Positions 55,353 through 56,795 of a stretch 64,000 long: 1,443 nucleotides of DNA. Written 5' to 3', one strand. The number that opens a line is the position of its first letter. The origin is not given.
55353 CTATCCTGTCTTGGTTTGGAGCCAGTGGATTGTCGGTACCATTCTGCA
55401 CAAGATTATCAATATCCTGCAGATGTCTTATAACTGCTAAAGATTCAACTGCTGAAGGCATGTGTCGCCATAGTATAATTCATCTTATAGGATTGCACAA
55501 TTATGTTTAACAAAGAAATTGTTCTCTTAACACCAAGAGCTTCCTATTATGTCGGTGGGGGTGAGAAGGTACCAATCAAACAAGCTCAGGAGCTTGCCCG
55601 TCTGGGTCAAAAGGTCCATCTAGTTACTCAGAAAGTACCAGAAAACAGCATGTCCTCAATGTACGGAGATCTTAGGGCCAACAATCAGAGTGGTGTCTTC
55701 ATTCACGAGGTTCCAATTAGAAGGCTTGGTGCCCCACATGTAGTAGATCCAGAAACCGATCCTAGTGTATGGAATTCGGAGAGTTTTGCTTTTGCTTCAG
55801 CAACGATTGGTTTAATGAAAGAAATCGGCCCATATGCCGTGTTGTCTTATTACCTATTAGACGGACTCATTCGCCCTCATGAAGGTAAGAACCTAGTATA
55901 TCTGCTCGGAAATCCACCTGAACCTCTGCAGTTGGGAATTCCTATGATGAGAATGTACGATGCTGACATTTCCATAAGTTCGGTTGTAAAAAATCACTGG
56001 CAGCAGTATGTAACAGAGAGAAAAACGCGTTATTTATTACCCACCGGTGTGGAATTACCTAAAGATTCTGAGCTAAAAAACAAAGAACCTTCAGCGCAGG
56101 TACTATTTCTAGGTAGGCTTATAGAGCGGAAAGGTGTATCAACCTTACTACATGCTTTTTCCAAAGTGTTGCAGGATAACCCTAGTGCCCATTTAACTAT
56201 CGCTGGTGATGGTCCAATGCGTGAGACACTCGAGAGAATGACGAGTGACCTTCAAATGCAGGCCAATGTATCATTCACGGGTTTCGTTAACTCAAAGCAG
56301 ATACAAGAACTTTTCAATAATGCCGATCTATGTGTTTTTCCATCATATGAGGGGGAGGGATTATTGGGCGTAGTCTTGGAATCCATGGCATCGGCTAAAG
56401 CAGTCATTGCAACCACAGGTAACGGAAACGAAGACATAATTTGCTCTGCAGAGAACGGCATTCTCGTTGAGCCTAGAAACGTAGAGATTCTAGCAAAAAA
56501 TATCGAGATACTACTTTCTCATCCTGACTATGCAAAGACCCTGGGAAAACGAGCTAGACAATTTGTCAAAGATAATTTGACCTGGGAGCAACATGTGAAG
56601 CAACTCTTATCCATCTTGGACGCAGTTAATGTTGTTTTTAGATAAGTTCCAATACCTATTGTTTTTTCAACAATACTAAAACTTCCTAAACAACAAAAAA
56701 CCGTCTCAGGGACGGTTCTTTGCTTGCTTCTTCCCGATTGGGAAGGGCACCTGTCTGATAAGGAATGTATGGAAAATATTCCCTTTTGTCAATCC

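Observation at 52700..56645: AT-rich island encoding methyltransferase, tandem-Nudix hydrolase, histidine phosphatase and GT4: a candidate nucleotide-derivative modification pathway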

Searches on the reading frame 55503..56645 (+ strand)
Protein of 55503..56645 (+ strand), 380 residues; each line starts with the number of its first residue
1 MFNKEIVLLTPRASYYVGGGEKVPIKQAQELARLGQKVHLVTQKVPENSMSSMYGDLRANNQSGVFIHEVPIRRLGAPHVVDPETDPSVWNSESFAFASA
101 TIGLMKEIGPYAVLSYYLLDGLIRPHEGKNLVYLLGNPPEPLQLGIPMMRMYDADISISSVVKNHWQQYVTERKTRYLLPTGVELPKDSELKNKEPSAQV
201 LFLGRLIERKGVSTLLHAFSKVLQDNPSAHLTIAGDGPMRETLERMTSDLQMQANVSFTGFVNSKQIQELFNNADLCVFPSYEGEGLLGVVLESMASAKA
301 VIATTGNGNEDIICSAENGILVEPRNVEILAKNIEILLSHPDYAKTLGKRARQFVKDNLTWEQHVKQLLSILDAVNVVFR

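Call 3: search_protein_families(library=pfam, proteins=[window:55503-56645:+], max_evalue=0.01)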
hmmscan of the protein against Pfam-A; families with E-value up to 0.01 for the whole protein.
window:55503-56645:+ (380 aa): 4 families
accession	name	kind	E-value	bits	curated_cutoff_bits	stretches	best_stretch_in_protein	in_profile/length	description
PF00534.26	Glycos_transf_1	-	4e-40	137.6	26.4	1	191-353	9-171/172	Glycosyl transferases group 1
PF13692.12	Glyco_trans_1_4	-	3.9e-35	121.6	27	1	199-339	3-141/142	Glycosyl transferases group 1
PF20706.3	GT4-conflict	-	1.2e-07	31.5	26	1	181-368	179-385/385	Family 4 Glycosyltransferase in conflict systems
PF13524.12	Glyco_trans_1_2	-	2.4e-07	31.2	25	1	221-369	7-143/144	Glycosyl transferase-like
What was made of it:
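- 55503..56645 (+): GT4 (GT-B fold) glycosyltransferase, intact. Pfam Glycos_transf_1 4e-40 (call 3).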

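Call 4: search_protein_families(library=ncbifam, proteins=[window:55503-56645:+], max_evalue=0.01)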
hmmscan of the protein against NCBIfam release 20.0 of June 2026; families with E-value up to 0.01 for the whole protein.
window:55503-56645:+ (380 aa): 41 families (the best 25 are shown)
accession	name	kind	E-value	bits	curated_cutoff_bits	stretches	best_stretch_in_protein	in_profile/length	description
NF041876.1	EPS_EpsE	equivalog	7.4e-30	104.5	400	1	192-364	209-385/389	exopolysaccharide biosynthesis GT4 family glycosyltransferase EpsE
TIGR03088.1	stp2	hypoth_equivalog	3.3e-27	95.5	409.05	1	194-373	191-371/374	TIGR03088 family PEP-CTERM/XrtA system glycosyltransferase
TIGR04063.1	stp3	hypoth_equivalog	1.6e-23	83.2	442.05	1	198-371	214-391/397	TIGR04063 family PEP-CTERM/XrtA system glycosyltransferase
TIGR04157.1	glyco_rSAM_CFB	subfamily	6.3e-23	81.4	400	1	198-370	228-404/406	TIGR04157 family glycosyltransferase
TIGR03999.1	thiol_BshA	equivalog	9.3e-22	77.5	273.7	1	209-371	211-369/375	N-acetyl-alpha-D-glucosaminyl L-malate synthase BshA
NF038229.1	Glyco4_Geo_Pelo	equivalog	1e-21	77.3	400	1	171-375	130-336/338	GPMC system family 4 glycosyltransferase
NF047684.1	TeichurnBiosyTuaC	equivalog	1.8e-21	76.5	550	1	198-370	220-384/391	teichuronic acid biosynthesis protein TuaC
NF038295.1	EPS_HpsP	equivalog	1.7e-19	70.1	550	1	180-372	182-384/388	hormogonium polysaccharide biosynthesis glycosyltransferase HpsP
NF050056.1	ProtGlycPglH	equivalog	1.7e-19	70.1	600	1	159-373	145-351/354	GalNAc-alpha-(1->4)-GalNAc-alpha-(1->3)-diNAcBac-PP-undecaprenol alpha-1,4-N-acetyl-D-galactosaminyltransferase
TIGR03449.1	mycothiol_MshA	equivalog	1.2e-18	67.2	462.5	1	197-372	220-400/406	D-inositol-3-phosphate glycosyltransferase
TIGR02149.1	glgA_Coryne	subfamily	2.1e-18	66.7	302.4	1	198-373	205-388/391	glycogen synthase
NF046085.1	XrtY_assoc_Gly1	equivalog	2.6e-18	66.1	400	1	172-375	180-384/387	XrtY-associated glycosyltransferase XYAG1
NF047880.1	glyco_SdgA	exception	1.5e-17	63.3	800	1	152-352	269-468/488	serine-aspartate repeat adhesin O-glycosyltransferase SdgA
NF007640.0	PRK10307.1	subfamily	1.8e-15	56.8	276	1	197-374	229-406/411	WcaI family glycosyltransferase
NF012028.0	PRK15484.1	subfamily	3.1e-15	56.2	618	1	189-367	185-370/380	lipopolysaccharide N-acetylglucosaminyltransferase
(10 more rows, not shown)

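Call 19: search_solved_structures(query=window:55503-56645:+, max_evalue=0.001)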
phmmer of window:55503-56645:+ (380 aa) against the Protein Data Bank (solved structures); distinct sequences matched with E-value up to 0.001: 64 (the best 60 are shown).
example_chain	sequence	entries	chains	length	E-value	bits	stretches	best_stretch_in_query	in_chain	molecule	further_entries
6kih_A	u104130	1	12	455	1.8e-19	73.6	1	196-367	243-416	Tll1590 protein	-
3oka_A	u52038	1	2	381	2.7e-13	53.3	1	202-373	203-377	GDP-mannose-dependent alpha-(1-6)-phosphatidylinositol monomannoside mannosyltransferase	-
3okc_A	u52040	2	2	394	2.8e-13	53.3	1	202-373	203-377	GDP-mannose-dependent alpha-(1-6)-phosphatidylinositol monomannoside mannosyltransferase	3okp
7qnt_AAA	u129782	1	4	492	3e-12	49.9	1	183-358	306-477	TarM(Se)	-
7qd7_AAA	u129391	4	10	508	3.3e-12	49.7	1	183-358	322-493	TarM(Se)_G117R | TarM(Se)_G117R-4RboP | TarM(Se)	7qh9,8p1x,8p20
6eji_A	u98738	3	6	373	8.1e-12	48.5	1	162-358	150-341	WlaC protein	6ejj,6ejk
5i45_A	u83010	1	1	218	2.2e-10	43.8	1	201-344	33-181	Glycosyl transferases group 1 family protein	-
2jjm_A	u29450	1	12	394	3.4e-10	43.1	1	200-370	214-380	GLYCOSYL TRANSFERASE, GROUP 1 FAMILY PROTEIN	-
4x6l_A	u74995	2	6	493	3.8e-10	43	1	202-371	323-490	TarM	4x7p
4x7m_A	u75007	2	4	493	3.8e-10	43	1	202-371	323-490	TarM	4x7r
4wac_A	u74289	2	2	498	3.8e-10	43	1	202-371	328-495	Glycosyl transferase, group 1 family protein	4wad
3mbo_A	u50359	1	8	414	4e-10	42.9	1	200-370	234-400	Glycosyltransferase, group 1 family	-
8dqd_A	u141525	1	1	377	1e-08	38.3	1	199-371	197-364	N, N'-diacetylbacillosaminyl-diphospho-undecaprenol alpha-1,3-N-acetylgalactosaminyltransf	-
4n9w_A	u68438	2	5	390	1.2e-08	38.1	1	165-333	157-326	GDP-mannose-dependent alpha-(1-2)-phosphatidylinositol mannosyltransferase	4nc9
2gej_A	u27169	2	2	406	1.3e-08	37.9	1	165-333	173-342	PHOSPHATIDYLINOSITOL MANNOSYLTRANSFERASE (PimA)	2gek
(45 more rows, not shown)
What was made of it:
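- On Glycosyltransferase family 4 (GT-B, retaining): PDB hits are all GT4 enzymes (call 19).
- The GT4 hits TarM and PimB' in the PDB (call 19). The GT4's best PDB sequence hit is sucrose-phosphate synthase 6kih at 1.8e-19 (call 19).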

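Call 33: list_cluster_members(proteins=[P0001, P0050, window:55503-56645:+, window:53087-53803:-])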
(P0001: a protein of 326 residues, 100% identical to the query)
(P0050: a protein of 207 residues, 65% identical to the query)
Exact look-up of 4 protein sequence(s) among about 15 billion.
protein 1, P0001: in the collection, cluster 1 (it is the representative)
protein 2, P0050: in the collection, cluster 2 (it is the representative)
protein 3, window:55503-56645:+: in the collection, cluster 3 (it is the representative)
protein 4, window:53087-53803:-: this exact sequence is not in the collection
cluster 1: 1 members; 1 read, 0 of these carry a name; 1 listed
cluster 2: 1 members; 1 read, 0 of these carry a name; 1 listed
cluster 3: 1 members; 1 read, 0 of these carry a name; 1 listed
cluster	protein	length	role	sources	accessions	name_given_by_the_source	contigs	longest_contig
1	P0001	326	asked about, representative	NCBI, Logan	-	-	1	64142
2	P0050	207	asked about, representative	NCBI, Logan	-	-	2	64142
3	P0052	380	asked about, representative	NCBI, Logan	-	-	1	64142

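Call 44: search_protein_families(library=padloc, proteins=[window:55503-56645:+], max_evalue=0.01)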
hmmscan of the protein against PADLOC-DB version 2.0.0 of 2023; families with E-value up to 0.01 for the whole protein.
window:55503-56645:+ (380 aa): 0 families

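Call 45: search_protein_families(library=phrogs, proteins=[window:55503-56645:+], max_evalue=0.001)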
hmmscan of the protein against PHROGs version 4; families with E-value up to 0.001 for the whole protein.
window:55503-56645:+ (380 aa): 2 families
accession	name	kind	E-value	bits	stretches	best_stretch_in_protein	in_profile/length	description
phrog_2170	-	moron, auxiliary metabolic gene and host takeover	6.9e-18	65.9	1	159-333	135-314/374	glycosyltransferase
phrog_21308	-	other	3.3e-07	29.8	1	201-351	250-401/735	radical SAM domain-containing protein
